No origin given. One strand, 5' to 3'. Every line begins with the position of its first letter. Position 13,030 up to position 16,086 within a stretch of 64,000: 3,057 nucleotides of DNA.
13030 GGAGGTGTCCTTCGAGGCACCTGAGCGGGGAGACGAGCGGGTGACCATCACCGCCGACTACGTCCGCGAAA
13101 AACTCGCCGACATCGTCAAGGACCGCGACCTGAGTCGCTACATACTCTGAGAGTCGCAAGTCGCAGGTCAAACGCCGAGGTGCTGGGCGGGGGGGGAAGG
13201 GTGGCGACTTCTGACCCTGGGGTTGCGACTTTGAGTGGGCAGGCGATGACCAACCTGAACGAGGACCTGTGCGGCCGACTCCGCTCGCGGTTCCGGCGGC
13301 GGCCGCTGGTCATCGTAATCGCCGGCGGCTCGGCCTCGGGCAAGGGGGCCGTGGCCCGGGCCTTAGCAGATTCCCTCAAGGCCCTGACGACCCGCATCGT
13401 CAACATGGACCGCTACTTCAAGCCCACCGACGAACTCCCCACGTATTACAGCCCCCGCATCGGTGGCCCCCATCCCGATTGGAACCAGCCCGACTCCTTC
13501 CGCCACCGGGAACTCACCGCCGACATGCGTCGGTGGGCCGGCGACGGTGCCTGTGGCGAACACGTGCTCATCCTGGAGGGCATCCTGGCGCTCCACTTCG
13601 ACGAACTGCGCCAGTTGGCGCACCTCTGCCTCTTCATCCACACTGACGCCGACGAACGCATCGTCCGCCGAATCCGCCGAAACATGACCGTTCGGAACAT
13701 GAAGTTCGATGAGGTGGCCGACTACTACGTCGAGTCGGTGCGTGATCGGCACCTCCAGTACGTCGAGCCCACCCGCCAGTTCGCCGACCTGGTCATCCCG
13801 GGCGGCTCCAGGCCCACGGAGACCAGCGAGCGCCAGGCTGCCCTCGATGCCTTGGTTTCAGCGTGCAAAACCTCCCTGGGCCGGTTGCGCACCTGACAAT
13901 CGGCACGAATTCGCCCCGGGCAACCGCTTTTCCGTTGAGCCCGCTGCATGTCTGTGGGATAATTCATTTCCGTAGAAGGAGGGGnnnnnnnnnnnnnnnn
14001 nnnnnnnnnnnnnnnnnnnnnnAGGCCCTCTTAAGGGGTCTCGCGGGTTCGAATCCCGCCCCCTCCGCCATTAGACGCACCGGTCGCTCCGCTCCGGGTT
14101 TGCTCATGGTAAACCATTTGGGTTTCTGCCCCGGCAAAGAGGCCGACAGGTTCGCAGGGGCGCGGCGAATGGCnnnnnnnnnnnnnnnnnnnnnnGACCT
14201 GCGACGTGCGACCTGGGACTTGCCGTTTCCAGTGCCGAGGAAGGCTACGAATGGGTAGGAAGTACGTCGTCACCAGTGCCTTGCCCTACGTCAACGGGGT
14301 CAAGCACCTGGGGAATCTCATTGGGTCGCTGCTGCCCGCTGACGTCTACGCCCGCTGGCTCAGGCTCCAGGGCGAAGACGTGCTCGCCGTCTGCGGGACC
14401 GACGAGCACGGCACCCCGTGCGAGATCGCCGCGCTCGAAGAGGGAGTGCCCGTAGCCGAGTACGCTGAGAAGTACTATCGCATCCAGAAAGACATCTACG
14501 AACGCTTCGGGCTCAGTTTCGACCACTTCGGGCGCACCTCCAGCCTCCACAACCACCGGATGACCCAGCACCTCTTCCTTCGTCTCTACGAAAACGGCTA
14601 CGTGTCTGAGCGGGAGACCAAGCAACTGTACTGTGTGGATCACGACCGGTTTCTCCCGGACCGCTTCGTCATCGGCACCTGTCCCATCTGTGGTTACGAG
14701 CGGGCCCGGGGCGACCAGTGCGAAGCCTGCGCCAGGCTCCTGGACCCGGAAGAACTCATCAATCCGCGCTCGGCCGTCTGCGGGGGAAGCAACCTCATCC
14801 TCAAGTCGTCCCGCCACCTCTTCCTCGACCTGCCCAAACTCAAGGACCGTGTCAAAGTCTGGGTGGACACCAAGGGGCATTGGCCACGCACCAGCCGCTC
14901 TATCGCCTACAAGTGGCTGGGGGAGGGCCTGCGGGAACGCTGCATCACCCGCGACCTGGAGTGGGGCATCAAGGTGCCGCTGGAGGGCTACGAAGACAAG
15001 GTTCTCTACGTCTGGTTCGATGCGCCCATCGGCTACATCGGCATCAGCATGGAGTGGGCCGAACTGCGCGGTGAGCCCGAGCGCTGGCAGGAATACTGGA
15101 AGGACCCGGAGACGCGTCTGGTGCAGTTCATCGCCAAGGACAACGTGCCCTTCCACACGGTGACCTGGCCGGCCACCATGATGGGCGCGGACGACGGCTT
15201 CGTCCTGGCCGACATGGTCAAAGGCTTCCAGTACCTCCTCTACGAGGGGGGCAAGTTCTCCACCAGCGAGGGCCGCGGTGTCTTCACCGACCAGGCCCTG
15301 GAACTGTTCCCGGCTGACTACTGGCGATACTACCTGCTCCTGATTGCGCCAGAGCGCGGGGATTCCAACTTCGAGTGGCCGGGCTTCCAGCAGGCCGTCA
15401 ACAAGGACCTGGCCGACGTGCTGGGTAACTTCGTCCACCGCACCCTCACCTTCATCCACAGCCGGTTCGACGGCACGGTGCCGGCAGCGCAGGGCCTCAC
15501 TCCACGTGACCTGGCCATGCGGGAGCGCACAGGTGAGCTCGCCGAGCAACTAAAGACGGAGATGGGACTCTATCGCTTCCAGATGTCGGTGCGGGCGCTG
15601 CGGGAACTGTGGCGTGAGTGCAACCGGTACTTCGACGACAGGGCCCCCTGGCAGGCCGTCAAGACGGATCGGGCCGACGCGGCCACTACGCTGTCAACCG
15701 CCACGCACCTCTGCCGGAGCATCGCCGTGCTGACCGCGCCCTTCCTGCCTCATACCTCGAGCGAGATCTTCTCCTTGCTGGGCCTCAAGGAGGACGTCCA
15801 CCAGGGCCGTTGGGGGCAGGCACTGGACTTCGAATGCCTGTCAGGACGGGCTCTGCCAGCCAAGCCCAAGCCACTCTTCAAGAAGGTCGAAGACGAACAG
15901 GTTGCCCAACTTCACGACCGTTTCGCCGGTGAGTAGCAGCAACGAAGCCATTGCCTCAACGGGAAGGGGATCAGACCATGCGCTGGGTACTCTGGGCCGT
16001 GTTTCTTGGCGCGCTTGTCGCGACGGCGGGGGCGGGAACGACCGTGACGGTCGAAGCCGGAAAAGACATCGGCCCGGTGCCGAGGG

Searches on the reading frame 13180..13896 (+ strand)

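Call 82: search_protein_families(library=pfam, proteins=[window:13180-13896:+], max_evalue=0.0001)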
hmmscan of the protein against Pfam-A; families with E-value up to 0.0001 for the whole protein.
window:13180-13896:+ (238 aa): 2 families
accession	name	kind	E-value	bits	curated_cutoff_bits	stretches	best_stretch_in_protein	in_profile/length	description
PF00485.24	PRK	-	2.8e-17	63.6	22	1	125-209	107-190/196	Phosphoribulokinase / Uridine kinase family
PF06414.18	Zeta_toxin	-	7.1e-05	22.8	22.3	0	39-72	13-45/199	Zeta toxin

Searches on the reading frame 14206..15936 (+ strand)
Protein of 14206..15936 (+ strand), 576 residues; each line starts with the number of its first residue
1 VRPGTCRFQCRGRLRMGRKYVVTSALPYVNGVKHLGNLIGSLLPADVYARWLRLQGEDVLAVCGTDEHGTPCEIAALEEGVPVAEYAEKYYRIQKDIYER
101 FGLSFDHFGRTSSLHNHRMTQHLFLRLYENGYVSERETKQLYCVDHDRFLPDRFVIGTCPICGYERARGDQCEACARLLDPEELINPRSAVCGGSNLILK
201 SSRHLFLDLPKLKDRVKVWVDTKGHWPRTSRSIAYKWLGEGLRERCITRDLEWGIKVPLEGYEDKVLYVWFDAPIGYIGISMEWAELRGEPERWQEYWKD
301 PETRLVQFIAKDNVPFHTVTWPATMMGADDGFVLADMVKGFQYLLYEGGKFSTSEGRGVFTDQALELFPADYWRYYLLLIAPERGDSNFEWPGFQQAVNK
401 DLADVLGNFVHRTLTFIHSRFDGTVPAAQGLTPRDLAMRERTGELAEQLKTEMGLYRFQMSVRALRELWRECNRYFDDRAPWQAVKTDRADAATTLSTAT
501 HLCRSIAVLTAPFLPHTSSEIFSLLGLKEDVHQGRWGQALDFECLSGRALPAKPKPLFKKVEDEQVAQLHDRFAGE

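Call 56: search_protein_families(library=pfam, proteins=[window:14206-15936:+], max_evalue=0.0001)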
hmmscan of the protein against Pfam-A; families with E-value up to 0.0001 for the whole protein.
window:14206-15936:+ (576 aa): 4 families
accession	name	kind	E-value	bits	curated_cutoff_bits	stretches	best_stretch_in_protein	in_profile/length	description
PF09334.17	tRNA-synt_1g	-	9.7e-152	505.7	20.1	1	20-414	1-391/391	tRNA synthetases class I (M)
PF19303.5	Anticodon_3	-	2.5e-23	83.1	23.5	1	425-575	1-149/152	Anticodon binding domain of methionyl tRNA ligase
PF00133.28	tRNA-synt_1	-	2.8e-13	49.9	22.7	1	18-259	23-245/414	tRNA synthetases class I (I, L, M and V)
PF08264.19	Anticodon_1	-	4.7e-10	39.9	25.1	1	437-538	3-106/148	Anticodon-binding domain of tRNA ligase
